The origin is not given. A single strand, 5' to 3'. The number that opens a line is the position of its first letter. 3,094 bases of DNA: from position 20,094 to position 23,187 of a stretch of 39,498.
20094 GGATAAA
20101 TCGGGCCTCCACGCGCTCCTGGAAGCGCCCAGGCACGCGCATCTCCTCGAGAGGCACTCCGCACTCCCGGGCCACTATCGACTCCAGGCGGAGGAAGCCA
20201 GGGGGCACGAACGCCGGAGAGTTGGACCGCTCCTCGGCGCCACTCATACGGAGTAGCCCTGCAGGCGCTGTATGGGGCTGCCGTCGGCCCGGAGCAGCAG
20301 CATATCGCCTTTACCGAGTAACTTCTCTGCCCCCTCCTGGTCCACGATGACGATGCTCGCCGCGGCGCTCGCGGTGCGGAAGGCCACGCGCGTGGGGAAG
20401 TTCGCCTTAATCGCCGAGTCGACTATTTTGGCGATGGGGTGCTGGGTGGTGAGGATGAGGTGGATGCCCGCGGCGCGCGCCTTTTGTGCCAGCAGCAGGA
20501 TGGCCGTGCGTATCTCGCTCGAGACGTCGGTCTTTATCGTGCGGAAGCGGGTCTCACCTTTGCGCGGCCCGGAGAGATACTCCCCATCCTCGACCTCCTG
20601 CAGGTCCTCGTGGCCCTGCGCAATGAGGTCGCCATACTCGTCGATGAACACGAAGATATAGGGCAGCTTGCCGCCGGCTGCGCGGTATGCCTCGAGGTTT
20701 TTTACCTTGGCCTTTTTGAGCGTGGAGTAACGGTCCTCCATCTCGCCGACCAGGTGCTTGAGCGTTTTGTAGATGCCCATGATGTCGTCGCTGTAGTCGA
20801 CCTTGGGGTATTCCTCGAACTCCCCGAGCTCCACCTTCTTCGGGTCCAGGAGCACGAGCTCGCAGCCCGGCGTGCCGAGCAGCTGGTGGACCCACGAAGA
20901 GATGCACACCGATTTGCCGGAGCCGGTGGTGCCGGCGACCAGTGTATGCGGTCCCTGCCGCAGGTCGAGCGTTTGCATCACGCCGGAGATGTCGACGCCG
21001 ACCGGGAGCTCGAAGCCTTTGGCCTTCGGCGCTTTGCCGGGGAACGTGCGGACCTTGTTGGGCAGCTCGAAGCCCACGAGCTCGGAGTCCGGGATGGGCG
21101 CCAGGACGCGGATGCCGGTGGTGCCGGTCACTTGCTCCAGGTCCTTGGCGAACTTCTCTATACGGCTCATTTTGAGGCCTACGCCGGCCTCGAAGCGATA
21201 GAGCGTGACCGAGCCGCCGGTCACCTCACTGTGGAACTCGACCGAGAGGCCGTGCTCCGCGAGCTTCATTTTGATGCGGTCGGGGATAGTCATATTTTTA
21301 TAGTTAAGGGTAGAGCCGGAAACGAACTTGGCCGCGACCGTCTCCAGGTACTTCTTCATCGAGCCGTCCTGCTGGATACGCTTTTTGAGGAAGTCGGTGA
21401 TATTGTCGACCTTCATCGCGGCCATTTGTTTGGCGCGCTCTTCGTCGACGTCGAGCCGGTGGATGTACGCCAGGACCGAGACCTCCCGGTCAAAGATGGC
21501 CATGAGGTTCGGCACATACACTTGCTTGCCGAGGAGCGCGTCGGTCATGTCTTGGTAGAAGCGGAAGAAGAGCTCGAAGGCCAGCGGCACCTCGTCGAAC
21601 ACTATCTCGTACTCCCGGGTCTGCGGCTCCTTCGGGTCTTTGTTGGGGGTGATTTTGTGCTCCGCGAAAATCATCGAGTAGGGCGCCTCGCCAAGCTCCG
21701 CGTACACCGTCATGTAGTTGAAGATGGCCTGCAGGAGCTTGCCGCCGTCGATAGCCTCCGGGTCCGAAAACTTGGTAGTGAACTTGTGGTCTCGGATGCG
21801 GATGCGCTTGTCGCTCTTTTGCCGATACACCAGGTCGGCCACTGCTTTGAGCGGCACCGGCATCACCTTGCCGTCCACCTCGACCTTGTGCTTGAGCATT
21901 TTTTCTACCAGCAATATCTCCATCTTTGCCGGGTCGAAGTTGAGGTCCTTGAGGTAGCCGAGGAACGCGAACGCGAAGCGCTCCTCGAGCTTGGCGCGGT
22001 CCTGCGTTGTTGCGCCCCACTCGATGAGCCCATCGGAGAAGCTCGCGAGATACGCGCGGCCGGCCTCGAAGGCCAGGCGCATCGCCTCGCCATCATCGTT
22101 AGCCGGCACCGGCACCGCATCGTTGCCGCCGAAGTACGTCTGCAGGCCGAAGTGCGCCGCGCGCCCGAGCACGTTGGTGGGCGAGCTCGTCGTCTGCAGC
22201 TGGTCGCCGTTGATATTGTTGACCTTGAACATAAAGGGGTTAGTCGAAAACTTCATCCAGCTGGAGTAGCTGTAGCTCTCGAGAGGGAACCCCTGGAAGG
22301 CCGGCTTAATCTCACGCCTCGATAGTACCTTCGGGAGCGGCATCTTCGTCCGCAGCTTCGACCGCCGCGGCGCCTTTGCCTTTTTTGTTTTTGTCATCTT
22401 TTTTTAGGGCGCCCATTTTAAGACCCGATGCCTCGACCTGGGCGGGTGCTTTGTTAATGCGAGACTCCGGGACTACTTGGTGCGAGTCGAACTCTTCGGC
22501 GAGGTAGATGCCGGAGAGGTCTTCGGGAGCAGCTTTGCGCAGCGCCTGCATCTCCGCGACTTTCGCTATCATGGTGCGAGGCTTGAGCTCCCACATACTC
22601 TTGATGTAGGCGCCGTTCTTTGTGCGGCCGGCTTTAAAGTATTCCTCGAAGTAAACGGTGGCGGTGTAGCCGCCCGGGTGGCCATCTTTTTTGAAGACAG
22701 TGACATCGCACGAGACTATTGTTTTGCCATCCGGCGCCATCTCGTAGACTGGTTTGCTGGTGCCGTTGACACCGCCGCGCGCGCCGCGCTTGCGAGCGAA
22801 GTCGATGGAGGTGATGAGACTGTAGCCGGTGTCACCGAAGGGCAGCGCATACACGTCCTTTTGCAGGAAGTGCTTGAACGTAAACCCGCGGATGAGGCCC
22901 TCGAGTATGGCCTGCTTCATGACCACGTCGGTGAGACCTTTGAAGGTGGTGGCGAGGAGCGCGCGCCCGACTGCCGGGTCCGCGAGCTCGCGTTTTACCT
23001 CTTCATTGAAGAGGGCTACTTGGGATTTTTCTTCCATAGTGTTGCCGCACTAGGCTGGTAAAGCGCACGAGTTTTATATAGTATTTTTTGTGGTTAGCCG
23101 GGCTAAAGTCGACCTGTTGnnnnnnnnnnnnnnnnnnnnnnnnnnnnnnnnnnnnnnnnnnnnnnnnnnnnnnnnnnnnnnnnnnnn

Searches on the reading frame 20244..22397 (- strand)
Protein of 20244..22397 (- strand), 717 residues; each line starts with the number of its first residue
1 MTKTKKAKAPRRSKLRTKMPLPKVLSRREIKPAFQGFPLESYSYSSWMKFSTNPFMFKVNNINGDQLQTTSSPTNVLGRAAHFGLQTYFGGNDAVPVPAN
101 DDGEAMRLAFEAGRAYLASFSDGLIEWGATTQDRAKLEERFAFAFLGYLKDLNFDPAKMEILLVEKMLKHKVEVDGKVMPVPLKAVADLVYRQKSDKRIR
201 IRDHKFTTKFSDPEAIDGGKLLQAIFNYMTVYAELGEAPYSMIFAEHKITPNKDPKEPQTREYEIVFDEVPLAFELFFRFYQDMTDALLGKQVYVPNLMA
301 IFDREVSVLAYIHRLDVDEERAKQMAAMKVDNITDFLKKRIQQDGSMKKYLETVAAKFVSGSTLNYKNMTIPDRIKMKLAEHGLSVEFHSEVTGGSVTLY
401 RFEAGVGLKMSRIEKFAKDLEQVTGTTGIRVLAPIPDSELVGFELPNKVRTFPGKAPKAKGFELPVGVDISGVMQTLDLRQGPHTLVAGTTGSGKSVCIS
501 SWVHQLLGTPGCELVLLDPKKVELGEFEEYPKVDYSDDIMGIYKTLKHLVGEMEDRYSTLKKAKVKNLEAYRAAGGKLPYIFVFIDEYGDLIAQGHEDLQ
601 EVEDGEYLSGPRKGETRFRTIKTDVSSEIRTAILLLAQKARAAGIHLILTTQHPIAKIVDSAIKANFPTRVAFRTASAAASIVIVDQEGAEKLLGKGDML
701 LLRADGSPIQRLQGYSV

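Call 12: search_protein_families(library=pfam, proteins=[window:20244-22397:-], max_evalue=0.01)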
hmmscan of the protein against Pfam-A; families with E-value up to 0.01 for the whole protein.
window:20244-22397:- (717 aa): 5 families
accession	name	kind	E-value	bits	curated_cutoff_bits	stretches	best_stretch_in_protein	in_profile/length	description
PF01580.24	FtsK_SpoIIIE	-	5.2e-27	95.2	24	1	462-654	18-219/221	FtsK/SpoIIIE family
PF17854.6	FtsK_alpha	-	1.2e-11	45.1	22.9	1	373-447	27-101/101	FtsK alpha domain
PF12705.13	PDDEXK_1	-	1.4e-07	32.2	22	1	42-250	2-192/247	PD-(D/E)XK nuclease superfamily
PF01935.23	DUF87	-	0.00018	22.1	23.2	1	483-520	24-61/220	Helicase HerA, central domain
PF12846.13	AAA_10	-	0.0032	17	27.5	0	482-529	21-66/362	AAA-like domain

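Call 14: search_protein_families(library=phrogs, proteins=[window:20244-22397:-], max_evalue=0.001)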
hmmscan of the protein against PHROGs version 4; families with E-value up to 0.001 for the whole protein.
window:20244-22397:- (717 aa): 6 families
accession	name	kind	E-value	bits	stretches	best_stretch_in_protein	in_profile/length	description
phrog_1358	-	moron, auxiliary metabolic gene and host takeover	2.2e-67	228.6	1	354-716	481-813/1382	FtsK/SpoIIIE-like protein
phrog_3551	-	moron, auxiliary metabolic gene and host takeover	3.6e-41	142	2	465-594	419-553/758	FtsK/SpoIIIE-like protein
phrog_17958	-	moron, auxiliary metabolic gene and host takeover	2.9e-09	36.7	1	480-691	328-519/682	FtsK/SpoIIIE-like protein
phrog_17074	-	unknown function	7.7e-07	29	1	452-593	171-323/621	-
phrog_2666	-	head and packaging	1.5e-05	24.9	1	474-588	313-430/555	terminase large subunit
phrog_1218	-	DNA, RNA and nucleotide metabolism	9.5e-05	22.8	1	42-214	10-170/364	exonuclease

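Call 18: find_related_loci(query=window:20244-22397:-, collection=viral_contigs, flank=10000)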
Query window:20244-22397:- (717 aa) in viral_contigs; peptide patterns used: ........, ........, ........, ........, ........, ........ (x = any residue, [..] = any of these).
11 stretches matched a pattern; 4 encode a relative of the query (tblastn E <= 1e-3); 4 distinct loci.
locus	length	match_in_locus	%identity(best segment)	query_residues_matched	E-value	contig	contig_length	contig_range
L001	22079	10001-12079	57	1-717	0e+0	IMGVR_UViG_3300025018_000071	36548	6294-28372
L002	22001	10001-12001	55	11-716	0e+0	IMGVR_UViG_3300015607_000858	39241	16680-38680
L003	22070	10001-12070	52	25-717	0e+0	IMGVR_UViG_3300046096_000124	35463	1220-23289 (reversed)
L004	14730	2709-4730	52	2-717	0e+0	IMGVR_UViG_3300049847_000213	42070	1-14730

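Call 31: find_related_loci(query=window:20244-22397:-, collection=genome_contigs, flank=10000)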
Query window:20244-22397:- (717 aa) in genome_contigs; peptide patterns used: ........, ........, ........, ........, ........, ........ (x = any residue, [..] = any of these).
46 stretches matched a pattern, but none encodes a relative of the query by tblastn (E <= 1e-3).

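Call 32: find_related_loci(query=window:20244-22397:-, collection=metagenome_contigs, flank=10000)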
Query window:20244-22397:- (717 aa) in metagenome_contigs; peptide patterns used: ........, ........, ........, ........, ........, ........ (x = any residue, [..] = any of these).
87 stretches matched a pattern; 7 encode a relative of the query (tblastn E <= 1e-3); 7 distinct loci.
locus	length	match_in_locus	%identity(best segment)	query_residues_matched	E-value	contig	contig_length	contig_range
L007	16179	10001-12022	52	2-717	0e+0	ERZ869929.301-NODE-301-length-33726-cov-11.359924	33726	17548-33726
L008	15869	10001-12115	47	2-717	0e+0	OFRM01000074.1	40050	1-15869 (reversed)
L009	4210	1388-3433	49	19-717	0e+0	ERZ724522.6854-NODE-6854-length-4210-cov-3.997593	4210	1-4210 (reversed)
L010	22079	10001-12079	57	1-717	0e+0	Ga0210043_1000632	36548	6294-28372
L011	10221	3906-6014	42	19-717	1e-168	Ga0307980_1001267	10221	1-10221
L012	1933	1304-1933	53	1-216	6e-65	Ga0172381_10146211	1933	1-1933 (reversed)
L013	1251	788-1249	52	18-173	2e-46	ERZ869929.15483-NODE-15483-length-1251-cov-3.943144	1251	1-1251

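Call 38: search_dna_similar(query=window:20244-22397:-, collection=phages, mode=protein, max_rows=25)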
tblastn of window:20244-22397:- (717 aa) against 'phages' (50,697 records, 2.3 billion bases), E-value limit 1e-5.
Records with a match: 319; places in all: 319; records where one place covers at least 80% of the query: 0.
Best place of each record, by identity: <60% 319.
By first word of the organism name: Bacillus 201; Mycobacterium 52; Bacteriophage 26; Listeria 10; Staphylococcus 6; Ralstonia 5; Geobacillus 5; Enterococcus 3; Clostridium 3; Acinetobacter 2; and 5 more.
By host as written in the record: Mycobacterium smegmatis mc2 155 43; - 39; Bacillus subtilis 28; Bacillus cereus 25; Bacillus megaterium 12; Listeria monocytogenes 9; Bacillus thuringiensis subsp. kurstaki 8; Bacillus subtilis BEST7003 8; and 76 more.
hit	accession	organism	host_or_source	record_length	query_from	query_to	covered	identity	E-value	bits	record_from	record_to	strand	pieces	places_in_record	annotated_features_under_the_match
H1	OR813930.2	Mycobacterium phage WXIN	Mycolicibacterium septicum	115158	374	717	48%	37.6%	2e-48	190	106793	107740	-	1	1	DNA translocase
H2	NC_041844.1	Mycobacterium phage Optimus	Mycobacterium smegmatis mc2 155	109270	350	714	51%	34.0%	2e-43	175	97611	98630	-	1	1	193: FtsK/SpoIIIE-like protein | 194: hypothetical protein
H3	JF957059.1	Mycobacterium phage Optimus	Mycobacterium smegmatis mc2 155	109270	350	714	51%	34.0%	2e-43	175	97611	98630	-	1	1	193: FtsK-like DNA translocase | 194: hypothetical protein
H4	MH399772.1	Mycobacterium phage Constella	Mycobacterium smegmatis mc2 155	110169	350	714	51%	34.0%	2e-43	175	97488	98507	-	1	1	191: FtsK-like DNA translocase | 192: hypothetical protein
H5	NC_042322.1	Mycobacterium phage LittleE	Mycobacterium smegmatis mc2 155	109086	350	714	51%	33.7%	3e-43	175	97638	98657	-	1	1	198: FtsK/SpoIIIE-like protein | 199: hypothetical protein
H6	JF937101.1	Mycobacterium phage LittleE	Mycobacterium smegmatis mc2 155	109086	350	714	51%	33.7%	3e-43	175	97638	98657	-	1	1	198: FtsK-like DNA translocase | 199: hypothetical protein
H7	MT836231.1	Bacteriophage sp.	human fecal samples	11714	367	717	49%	35.0%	5e-43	174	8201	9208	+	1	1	record has no annotation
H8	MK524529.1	Mycobacterium phage Phoebus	Mycobacterium smegmatis mc2 155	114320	350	714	51%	33.4%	6e-43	174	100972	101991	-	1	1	199: FtsK-like DNA translocase | 200: hypothetical protein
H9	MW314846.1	Mycobacterium phage KashFlow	Mycobacterium smegmatis mc#155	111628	350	714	51%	33.4%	9e-43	173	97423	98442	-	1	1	192: FtsK-like DNA translocase | 193: hypothetical protein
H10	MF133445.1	Mycobacterium phage Lucky2013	Mycobacterium smegmatis mc2 155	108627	350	714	51%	33.4%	1e-42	173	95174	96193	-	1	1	196: FtsK-like DNA translocase | 197: hypothetical protein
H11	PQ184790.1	Mycobacterium phage Dove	Mycobacterium smegmatis mc2 155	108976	350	714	51%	33.4%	1e-42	173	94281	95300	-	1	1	183: FtsK-like DNA translocase | 184: hypothetical protein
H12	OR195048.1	Mycobacterium phage Bombitas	Mycobacterium smegmatis mc2 155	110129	350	714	51%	33.4%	1e-42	173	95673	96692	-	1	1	184: FtsK-like DNA translocase | 185: hypothetical protein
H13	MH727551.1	Mycobacterium phage Kalah2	Mycobacterium smegmatis mc2 155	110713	350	714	51%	33.4%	1e-42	173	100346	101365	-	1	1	200: FtsK-like DNA translocase | 201: hypothetical protein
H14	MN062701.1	Mycobacterium phage Dallas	Mycobacterium smegmatis mc2 155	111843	350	714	51%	33.4%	1e-42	173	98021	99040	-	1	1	192: FtsK-like DNA translocase | 193: hypothetical protein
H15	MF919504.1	Mycobacterium phage DmpstrDiver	Mycobacterium smegmatis mc2 155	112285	350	714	51%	33.4%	1e-42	173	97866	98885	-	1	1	FtsK-like DNA translocase | hypothetical protein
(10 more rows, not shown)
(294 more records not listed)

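Call 52: find_related_loci(query=A1, collection=viral_contigs, flank=10000)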
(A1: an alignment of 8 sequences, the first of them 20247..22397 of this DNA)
Query A1 (717 aa) in viral_contigs; peptide patterns used: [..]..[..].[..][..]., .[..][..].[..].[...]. (x = any residue, [..] = any of these).
144 stretches matched a pattern; 25 encode a relative of the query (tblastn E <= 1e-3); 23 distinct loci.
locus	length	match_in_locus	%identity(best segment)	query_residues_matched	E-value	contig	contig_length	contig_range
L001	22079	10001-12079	57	1-717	0e+0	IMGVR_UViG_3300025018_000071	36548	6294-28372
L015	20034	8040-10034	56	13-716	0e+0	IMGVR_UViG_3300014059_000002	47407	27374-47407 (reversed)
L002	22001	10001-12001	55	11-716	0e+0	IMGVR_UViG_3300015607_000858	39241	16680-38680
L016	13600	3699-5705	52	13-717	0e+0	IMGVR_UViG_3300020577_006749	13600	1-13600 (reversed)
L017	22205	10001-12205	50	5-717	0e+0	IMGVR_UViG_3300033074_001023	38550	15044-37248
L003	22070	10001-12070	52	25-717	0e+0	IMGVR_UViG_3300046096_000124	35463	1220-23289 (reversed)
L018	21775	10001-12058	49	13-715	0e+0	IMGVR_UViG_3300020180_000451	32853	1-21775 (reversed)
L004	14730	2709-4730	52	2-717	0e+0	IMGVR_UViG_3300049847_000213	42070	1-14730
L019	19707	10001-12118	49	22-716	0e+0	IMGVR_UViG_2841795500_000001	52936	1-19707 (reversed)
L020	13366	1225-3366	45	1-717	0e+0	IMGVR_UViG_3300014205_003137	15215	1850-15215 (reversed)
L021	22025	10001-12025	51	5-716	0e+0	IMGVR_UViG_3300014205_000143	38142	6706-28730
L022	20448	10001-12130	44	2-715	0e+0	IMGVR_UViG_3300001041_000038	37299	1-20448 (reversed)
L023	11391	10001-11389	60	18-479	0e+0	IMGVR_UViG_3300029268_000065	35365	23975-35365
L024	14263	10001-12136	44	1-715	2e-179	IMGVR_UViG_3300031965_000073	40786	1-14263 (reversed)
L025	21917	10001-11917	55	37-716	0e+0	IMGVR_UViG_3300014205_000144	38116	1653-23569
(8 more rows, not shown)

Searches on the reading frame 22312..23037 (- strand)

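Call 12: search_protein_families(library=pfam, proteins=[window:22312-23037:-], max_evalue=0.01)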
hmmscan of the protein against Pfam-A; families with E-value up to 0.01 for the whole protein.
window:22312-23037:- (241 aa): 1 family
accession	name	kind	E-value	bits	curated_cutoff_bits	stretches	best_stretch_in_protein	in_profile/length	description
PF03837.19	RecT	-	1.6e-12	47.8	24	1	101-186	107-188/198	RecT family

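Call 14: search_protein_families(library=phrogs, proteins=[window:22312-23037:-], max_evalue=0.001)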
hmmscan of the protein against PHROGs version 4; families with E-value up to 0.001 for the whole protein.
window:22312-23037:- (241 aa): 5 families
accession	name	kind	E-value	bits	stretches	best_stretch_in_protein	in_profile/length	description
phrog_2449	-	DNA, RNA and nucleotide metabolism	1.2e-16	62.1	1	109-217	121-230/301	single strand annealing protein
phrog_252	-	DNA, RNA and nucleotide metabolism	2.4e-15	57.8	1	60-202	64-201/263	Bet-like ssDNA annealing protein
phrog_10056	-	DNA, RNA and nucleotide metabolism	7.2e-14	52.9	1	97-203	105-206/302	RecT-like ssDNA annealing protein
phrog_2760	-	DNA, RNA and nucleotide metabolism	1.2e-12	48.8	1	100-226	109-229/257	RecT-like ssDNA annealing protein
phrog_2780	-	DNA, RNA and nucleotide metabolism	4.9e-11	43.6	1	105-229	139-257/369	RecT-like ssDNA annealing protein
